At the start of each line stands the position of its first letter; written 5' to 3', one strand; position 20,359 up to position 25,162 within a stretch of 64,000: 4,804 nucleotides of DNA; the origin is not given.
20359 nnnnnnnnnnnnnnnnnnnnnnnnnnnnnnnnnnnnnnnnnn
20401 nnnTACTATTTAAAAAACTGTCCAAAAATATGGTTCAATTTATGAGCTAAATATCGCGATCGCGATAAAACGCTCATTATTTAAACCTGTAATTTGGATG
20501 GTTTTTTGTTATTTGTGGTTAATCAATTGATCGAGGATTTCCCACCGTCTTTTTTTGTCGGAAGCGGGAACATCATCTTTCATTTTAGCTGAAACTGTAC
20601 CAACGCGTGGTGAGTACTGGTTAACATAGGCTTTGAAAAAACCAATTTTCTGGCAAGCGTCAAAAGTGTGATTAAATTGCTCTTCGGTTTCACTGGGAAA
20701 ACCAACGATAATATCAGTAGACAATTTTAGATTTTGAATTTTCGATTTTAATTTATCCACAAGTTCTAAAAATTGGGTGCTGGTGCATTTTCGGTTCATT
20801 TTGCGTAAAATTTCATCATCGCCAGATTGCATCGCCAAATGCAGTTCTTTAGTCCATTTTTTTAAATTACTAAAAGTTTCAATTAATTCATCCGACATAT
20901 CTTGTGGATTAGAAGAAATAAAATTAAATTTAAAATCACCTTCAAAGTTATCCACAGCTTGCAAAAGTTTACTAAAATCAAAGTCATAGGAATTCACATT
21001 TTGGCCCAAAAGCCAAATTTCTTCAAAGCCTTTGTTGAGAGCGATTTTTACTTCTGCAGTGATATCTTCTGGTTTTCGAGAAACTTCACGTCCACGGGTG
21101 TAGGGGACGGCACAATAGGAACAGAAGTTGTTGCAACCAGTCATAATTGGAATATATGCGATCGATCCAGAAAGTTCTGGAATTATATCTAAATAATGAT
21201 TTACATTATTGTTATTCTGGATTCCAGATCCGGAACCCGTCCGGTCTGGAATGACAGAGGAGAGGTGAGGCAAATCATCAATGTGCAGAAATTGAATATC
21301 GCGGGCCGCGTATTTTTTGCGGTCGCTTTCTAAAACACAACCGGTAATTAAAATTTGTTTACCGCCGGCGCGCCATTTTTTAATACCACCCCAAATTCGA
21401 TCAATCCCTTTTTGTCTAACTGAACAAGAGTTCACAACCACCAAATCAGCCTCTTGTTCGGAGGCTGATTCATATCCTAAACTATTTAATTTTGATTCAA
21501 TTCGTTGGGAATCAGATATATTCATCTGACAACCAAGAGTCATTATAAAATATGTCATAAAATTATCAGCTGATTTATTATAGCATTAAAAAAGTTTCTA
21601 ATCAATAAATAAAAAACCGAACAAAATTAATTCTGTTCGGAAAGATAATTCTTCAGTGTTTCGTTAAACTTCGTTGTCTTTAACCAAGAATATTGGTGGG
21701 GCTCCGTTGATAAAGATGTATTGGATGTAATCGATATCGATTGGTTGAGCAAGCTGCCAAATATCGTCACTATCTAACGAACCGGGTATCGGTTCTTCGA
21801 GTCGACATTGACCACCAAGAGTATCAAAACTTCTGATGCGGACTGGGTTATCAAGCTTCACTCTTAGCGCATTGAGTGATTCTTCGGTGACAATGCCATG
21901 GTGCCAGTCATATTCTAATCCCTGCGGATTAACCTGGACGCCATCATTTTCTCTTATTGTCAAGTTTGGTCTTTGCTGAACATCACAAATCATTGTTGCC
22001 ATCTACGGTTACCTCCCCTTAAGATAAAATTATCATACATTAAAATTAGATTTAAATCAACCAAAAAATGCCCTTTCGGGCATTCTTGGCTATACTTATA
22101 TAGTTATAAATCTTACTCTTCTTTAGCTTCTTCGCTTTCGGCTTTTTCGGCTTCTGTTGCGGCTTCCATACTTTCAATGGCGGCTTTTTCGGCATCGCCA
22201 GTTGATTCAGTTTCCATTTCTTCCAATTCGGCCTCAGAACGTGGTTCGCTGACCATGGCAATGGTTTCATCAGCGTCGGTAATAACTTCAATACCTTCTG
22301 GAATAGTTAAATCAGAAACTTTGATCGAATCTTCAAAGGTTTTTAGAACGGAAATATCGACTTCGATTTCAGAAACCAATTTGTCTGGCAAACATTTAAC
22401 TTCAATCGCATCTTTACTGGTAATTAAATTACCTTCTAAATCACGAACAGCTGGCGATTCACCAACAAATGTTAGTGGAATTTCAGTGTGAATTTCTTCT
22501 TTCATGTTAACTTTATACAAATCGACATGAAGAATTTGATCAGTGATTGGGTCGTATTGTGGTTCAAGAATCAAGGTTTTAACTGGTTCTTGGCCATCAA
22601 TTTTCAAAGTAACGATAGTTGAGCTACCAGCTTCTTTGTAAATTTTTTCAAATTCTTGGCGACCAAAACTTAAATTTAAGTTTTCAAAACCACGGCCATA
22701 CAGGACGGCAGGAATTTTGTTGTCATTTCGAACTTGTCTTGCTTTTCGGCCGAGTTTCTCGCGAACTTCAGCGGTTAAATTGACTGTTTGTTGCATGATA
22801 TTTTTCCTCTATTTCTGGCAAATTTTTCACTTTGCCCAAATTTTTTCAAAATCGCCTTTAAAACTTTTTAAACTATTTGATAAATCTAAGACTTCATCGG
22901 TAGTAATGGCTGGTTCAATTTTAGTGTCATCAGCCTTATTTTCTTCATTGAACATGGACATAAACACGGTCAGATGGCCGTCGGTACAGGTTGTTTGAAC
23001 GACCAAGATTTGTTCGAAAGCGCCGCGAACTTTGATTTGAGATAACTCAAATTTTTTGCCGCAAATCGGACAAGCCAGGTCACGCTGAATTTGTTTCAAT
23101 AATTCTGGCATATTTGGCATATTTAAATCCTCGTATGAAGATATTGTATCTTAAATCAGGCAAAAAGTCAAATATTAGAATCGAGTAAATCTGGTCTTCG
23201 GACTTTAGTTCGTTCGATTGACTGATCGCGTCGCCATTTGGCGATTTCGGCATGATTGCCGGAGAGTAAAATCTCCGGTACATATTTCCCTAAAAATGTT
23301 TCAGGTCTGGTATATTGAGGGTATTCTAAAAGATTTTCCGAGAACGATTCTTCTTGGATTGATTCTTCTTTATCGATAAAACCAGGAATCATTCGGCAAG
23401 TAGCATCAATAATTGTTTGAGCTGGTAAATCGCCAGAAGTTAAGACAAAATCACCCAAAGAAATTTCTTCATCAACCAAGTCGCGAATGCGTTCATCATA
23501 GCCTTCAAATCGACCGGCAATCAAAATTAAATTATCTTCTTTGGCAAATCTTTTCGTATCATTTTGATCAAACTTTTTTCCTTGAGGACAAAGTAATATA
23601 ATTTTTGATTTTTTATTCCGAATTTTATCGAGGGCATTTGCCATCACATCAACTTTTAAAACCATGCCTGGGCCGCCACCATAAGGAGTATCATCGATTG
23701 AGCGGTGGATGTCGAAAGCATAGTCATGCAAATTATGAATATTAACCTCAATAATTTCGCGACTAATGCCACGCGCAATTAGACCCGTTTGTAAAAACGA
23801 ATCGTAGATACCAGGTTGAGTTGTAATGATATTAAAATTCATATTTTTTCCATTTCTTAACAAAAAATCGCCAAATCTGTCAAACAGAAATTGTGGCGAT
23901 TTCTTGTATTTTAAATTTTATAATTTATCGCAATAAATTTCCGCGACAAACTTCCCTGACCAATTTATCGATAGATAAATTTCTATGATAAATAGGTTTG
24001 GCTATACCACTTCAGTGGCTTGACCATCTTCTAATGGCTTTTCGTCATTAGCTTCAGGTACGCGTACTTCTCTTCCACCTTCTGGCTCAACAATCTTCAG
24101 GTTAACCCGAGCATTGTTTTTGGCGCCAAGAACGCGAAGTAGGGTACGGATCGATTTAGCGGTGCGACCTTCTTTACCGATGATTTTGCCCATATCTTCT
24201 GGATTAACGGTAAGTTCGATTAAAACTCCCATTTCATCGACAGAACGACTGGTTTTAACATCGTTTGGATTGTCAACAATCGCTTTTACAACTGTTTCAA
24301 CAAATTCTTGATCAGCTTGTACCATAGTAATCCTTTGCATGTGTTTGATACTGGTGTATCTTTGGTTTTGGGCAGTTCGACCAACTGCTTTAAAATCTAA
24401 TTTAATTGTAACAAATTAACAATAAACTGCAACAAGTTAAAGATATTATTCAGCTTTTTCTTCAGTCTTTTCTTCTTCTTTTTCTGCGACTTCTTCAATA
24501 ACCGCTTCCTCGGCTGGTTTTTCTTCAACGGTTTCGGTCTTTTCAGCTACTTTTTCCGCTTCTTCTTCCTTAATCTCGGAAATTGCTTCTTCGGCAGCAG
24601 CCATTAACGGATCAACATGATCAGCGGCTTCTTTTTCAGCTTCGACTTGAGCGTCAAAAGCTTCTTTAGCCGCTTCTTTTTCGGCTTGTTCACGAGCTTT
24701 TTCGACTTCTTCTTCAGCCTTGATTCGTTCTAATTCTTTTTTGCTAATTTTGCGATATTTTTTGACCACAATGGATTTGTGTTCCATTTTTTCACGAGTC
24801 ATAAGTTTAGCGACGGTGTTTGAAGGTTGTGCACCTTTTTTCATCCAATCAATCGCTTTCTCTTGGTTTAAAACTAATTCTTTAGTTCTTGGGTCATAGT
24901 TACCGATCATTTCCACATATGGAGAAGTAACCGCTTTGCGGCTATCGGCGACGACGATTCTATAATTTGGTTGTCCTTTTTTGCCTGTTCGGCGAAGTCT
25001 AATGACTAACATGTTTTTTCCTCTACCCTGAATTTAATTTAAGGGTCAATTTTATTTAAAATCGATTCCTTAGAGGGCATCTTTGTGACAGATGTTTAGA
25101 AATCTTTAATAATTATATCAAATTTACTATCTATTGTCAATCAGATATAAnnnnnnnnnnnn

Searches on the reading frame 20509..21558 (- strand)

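Call 38: search_protein_families(library=pfam, proteins=[window:20509-21558:-], max_evalue=0.00001)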
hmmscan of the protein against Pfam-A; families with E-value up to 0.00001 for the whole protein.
window:20509-21558:- (349 aa): 2 families
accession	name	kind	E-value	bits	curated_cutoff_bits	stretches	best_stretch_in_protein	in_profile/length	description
PF04055.27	Radical_SAM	-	3e-28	99.5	29.5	1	136-300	1-164/166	Radical SAM superfamily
PF00919.26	UPF0004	-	2.8e-19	69.4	27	1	3-86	2-89/98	Uncharacterized protein family UPF0004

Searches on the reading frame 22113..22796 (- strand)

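Call 38: search_protein_families(library=pfam, proteins=[window:22113-22796:-], max_evalue=0.00001)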
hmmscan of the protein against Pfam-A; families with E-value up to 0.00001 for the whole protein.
window:22113-22796:- (227 aa): 2 families
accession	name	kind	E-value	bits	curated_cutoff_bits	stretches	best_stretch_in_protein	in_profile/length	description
PF01386.24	Ribosomal_L25p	-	3.2e-22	79.2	23.6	1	7-93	1-82/82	Ribosomal L25p family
PF14693.11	Ribosomal_TL5_C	-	6.6e-22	78.1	27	1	101-186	1-84/84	Ribosomal protein TL5, C-terminal domain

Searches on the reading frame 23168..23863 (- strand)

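Call 38: search_protein_families(library=pfam, proteins=[window:23168-23863:-], max_evalue=0.00001)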
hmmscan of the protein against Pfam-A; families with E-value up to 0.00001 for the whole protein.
window:23168-23863:- (231 aa): 1 family
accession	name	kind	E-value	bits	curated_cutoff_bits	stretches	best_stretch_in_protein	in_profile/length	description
PF01746.26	tRNA_m1G_MT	-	3.3e-58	197.1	27.3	1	34-224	6-195/195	tRNA (Guanine-1)-methyltransferase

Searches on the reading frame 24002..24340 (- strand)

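Call 38: search_protein_families(library=pfam, proteins=[window:24002-24340:-], max_evalue=0.00001)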
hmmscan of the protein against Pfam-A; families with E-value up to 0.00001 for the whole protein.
window:24002-24340:- (112 aa): 1 family
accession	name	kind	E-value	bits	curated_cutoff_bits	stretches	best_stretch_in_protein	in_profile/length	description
PF13083.13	KH_KhpA-B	-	1.2e-22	80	32.1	1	11-83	1-73/73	KhpA/KhpB, KH domain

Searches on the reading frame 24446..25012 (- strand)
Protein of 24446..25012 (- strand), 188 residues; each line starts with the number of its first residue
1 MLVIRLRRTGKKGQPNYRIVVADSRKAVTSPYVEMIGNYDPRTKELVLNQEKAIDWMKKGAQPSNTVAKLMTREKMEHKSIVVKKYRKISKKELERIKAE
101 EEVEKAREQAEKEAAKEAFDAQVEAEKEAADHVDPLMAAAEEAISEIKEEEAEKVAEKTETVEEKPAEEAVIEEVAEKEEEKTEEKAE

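Call 38: search_protein_families(library=pfam, proteins=[window:24446-25012:-], max_evalue=0.00001)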
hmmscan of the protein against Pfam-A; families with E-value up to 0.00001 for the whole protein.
window:24446-25012:- (188 aa): 1 family
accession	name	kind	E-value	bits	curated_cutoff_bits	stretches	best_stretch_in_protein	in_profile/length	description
PF00886.24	Ribosomal_S16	-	3.1e-18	65.9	27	1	8-64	1-62/62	Ribosomal protein S16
